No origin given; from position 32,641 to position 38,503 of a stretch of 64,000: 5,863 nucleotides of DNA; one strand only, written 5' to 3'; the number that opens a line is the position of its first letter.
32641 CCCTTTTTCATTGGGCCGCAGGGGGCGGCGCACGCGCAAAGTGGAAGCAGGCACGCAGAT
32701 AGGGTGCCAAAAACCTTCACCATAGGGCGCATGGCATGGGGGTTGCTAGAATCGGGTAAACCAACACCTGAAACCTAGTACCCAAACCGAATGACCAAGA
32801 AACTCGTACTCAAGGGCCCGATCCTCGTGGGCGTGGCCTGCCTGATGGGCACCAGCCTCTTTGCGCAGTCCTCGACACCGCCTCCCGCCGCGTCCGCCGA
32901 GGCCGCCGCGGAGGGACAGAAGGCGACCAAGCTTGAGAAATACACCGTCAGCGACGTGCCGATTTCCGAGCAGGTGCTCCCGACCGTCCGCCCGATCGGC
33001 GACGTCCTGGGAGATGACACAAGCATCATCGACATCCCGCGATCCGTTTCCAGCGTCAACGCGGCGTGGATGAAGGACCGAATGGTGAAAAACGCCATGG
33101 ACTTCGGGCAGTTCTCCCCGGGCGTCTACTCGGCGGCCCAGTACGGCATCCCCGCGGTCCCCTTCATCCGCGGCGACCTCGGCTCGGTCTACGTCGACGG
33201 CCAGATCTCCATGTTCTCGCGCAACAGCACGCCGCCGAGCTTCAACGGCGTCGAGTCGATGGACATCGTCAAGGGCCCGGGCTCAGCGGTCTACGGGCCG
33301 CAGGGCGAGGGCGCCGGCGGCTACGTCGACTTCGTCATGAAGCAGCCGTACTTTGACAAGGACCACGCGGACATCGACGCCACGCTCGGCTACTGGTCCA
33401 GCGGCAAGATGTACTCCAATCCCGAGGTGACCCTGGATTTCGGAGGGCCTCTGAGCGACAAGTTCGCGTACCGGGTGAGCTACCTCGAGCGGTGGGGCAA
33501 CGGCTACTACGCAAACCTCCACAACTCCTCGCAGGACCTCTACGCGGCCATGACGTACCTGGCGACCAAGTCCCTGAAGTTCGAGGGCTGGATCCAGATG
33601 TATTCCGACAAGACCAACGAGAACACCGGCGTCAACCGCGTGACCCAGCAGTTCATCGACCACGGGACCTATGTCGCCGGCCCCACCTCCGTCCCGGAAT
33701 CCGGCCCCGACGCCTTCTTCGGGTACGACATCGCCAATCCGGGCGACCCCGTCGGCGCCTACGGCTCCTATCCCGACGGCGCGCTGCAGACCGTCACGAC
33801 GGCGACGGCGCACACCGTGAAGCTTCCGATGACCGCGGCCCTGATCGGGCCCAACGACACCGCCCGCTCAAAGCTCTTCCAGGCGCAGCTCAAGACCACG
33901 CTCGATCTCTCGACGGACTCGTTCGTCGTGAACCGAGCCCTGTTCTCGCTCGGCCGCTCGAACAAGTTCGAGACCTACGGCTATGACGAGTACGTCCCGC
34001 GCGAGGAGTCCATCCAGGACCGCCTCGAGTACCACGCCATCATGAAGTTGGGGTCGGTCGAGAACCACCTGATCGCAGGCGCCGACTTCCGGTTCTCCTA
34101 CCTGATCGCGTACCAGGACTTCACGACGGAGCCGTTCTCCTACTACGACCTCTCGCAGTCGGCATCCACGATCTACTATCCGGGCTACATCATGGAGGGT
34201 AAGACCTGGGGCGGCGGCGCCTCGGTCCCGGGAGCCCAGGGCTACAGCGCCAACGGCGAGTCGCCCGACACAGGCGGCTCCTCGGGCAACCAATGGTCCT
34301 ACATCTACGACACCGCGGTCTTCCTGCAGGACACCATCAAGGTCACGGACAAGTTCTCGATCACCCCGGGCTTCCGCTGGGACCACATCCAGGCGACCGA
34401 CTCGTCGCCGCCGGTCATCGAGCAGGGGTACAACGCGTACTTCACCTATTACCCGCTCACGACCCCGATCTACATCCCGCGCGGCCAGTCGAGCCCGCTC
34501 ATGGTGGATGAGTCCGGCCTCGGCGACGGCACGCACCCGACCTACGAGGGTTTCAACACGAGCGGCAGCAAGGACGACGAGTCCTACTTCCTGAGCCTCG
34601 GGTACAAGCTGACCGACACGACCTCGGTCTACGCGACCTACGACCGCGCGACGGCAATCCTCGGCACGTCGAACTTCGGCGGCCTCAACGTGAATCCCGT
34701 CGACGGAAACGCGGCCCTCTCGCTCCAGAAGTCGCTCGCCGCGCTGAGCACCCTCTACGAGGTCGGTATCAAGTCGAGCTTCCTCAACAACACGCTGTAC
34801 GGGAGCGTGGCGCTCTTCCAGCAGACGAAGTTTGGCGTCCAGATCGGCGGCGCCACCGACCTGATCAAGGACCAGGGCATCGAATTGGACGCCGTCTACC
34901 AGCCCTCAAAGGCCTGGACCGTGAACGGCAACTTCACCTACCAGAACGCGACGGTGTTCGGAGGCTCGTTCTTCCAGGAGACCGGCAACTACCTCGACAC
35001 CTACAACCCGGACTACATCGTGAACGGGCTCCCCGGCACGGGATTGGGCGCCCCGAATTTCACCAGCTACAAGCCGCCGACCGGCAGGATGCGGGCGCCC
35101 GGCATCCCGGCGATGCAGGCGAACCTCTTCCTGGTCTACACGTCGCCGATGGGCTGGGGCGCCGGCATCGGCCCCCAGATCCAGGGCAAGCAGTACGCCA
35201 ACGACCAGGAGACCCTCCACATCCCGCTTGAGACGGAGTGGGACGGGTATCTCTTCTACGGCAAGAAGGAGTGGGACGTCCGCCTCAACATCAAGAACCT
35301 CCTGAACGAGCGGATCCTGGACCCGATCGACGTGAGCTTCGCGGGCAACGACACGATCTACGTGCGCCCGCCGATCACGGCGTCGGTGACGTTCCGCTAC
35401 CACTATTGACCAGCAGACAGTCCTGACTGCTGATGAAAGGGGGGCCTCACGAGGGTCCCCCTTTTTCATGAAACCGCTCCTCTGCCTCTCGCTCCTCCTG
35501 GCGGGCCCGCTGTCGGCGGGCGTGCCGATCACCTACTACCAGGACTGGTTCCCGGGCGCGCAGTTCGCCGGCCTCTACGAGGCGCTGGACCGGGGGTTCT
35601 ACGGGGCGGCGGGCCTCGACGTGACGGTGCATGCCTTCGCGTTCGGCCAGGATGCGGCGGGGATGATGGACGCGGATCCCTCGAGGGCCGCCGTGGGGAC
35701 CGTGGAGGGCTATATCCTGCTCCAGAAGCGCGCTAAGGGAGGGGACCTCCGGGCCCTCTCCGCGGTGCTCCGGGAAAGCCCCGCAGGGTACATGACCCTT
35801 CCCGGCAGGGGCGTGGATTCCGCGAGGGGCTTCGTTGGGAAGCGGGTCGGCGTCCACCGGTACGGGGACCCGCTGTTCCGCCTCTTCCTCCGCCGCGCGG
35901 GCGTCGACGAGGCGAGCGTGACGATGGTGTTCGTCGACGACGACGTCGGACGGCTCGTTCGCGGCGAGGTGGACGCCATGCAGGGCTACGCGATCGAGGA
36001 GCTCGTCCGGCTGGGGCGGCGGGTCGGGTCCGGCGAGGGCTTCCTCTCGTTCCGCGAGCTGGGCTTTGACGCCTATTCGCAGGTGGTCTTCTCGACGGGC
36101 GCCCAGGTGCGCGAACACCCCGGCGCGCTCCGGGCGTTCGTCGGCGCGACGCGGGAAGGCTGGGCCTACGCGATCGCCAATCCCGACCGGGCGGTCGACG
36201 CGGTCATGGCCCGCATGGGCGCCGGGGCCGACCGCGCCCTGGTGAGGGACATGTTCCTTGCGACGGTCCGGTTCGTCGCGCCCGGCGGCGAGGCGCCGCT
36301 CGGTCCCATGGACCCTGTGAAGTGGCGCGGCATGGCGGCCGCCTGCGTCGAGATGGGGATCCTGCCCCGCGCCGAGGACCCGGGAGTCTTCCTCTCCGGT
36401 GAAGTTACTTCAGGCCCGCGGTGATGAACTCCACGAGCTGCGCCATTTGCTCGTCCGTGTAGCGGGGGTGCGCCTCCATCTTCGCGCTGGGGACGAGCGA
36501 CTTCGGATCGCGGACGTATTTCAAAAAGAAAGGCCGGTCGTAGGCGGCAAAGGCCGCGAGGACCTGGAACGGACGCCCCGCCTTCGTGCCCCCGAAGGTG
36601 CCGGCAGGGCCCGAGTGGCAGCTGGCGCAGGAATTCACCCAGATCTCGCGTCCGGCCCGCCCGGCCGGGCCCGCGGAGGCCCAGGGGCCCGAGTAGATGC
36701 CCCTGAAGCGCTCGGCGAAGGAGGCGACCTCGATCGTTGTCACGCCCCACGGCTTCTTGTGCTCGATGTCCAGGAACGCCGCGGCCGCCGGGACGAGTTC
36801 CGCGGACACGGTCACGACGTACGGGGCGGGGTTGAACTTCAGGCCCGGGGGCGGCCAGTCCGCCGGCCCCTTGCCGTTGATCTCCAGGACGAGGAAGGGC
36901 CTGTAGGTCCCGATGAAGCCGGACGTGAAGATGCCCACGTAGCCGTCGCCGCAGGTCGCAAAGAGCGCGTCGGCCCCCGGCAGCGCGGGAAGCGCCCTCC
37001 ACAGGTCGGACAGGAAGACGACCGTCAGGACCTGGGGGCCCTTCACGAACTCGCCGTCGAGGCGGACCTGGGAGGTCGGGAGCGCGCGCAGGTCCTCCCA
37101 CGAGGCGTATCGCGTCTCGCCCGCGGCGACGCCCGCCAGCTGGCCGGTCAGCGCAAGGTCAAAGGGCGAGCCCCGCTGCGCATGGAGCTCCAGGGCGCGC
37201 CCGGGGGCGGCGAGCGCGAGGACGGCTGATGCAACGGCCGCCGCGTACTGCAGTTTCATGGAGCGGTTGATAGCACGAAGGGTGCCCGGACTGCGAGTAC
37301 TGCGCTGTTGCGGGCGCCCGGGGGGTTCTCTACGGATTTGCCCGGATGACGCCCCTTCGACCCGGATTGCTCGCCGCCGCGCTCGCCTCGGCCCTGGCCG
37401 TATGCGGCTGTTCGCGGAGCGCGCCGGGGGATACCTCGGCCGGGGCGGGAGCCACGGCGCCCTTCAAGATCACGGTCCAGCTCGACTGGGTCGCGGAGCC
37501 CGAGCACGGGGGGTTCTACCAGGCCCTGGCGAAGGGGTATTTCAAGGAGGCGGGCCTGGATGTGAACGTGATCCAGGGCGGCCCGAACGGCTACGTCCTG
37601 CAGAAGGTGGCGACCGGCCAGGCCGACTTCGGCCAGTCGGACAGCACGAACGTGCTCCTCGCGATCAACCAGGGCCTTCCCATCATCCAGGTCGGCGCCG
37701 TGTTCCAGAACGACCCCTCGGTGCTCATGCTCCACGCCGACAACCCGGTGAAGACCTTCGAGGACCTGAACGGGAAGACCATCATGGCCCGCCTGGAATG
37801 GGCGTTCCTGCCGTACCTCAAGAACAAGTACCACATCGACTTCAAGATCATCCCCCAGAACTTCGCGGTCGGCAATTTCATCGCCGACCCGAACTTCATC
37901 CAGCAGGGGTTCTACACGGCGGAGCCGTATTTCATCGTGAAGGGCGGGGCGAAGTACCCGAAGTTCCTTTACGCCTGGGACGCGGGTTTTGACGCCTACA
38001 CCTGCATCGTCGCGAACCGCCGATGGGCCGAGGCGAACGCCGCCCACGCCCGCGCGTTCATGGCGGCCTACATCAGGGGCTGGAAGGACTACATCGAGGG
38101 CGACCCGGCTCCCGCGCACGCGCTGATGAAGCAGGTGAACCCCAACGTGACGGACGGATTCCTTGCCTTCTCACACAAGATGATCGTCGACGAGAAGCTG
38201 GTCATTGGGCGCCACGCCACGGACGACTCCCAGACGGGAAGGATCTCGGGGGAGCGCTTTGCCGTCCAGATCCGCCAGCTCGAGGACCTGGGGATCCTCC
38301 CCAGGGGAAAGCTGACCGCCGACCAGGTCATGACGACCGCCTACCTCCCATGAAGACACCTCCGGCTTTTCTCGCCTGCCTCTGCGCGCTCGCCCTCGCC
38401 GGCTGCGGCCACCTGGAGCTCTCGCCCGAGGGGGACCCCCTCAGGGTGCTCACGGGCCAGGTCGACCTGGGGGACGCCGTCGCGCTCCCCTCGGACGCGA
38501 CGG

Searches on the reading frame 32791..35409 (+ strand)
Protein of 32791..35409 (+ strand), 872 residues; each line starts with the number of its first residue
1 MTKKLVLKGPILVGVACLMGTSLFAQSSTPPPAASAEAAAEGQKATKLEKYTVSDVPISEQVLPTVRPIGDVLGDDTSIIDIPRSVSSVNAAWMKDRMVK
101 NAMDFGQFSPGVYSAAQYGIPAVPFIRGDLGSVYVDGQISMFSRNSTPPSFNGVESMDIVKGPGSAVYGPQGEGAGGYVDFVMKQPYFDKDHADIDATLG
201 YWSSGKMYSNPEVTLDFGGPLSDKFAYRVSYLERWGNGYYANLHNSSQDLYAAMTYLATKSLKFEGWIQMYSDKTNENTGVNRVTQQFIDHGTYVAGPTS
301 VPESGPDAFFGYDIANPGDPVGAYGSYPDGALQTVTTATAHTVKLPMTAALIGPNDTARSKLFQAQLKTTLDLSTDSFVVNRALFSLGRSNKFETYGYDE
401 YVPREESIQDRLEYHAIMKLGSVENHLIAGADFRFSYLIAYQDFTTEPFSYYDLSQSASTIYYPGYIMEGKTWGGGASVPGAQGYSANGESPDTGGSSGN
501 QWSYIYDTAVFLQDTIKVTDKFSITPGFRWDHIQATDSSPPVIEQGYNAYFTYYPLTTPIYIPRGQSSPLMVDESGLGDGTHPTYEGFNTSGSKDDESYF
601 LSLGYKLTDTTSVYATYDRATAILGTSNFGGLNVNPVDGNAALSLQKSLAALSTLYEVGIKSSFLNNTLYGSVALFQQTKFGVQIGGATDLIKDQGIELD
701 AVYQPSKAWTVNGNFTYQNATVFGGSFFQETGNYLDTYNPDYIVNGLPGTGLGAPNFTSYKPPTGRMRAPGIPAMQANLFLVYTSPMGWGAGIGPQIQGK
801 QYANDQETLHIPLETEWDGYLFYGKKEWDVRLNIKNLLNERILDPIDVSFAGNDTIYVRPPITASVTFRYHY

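Call 57: search_protein_families(library=pfam, proteins=[window:32791-35409:+], max_evalue=0.001)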
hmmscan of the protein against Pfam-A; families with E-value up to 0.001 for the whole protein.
window:32791-35409:+ (872 aa): 2 families
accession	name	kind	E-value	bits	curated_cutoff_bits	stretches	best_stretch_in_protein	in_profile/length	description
PF00593.30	TonB_dep_Rec_b-barrel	-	3.9e-20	73.6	27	1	361-837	61-436/436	TonB dependent receptor-like, beta-barrel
PF07715.20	Plug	-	2.4e-10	41.3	23.9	1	80-172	3-103/107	TonB-dependent Receptor Plug Domain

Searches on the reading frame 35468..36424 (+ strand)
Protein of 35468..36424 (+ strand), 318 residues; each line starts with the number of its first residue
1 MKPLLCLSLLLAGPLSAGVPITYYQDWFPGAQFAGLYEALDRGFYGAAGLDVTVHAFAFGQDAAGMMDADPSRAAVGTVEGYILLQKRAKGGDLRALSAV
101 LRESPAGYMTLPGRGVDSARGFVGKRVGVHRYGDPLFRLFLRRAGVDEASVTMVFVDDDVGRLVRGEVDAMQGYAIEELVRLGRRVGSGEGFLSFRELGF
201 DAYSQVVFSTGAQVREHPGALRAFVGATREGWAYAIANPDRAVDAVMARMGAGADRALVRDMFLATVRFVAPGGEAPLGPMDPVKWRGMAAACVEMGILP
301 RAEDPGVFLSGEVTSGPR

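Call 57: search_protein_families(library=pfam, proteins=[window:35468-36424:+], max_evalue=0.001)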
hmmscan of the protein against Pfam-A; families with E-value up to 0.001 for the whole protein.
window:35468-36424:+ (318 aa): 1 family
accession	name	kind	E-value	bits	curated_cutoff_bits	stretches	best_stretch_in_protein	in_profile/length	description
PF09084.16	NMT1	-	2.4e-32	113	20.5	1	32-242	3-216/216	NMT1/THI5 like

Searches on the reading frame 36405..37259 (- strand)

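Call 57: search_protein_families(library=pfam, proteins=[window:36405-37259:-], max_evalue=0.001)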
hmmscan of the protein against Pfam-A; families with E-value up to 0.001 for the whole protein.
window:36405-37259:- (284 aa): 2 families
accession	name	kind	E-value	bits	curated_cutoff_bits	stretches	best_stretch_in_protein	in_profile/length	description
PF13442.11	Cytochrome_CBB3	-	9.9e-06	26.2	27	1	199-279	2-68/68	Cytochrome C oxidase, cbb3-type, subunit III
PF00034.26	Cytochrom_C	-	8.2e-05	24.3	21.3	1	202-279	3-86/90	Cytochrome c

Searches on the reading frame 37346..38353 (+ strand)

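Call 57: search_protein_families(library=pfam, proteins=[window:37346-38353:+], max_evalue=0.001)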
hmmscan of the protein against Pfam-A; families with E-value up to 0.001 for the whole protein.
window:37346-38353:+ (335 aa): 1 family
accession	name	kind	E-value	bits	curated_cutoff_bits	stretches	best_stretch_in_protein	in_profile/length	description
PF09084.16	NMT1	-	2.6e-36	126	20.5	1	52-251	2-211/216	NMT1/THI5 like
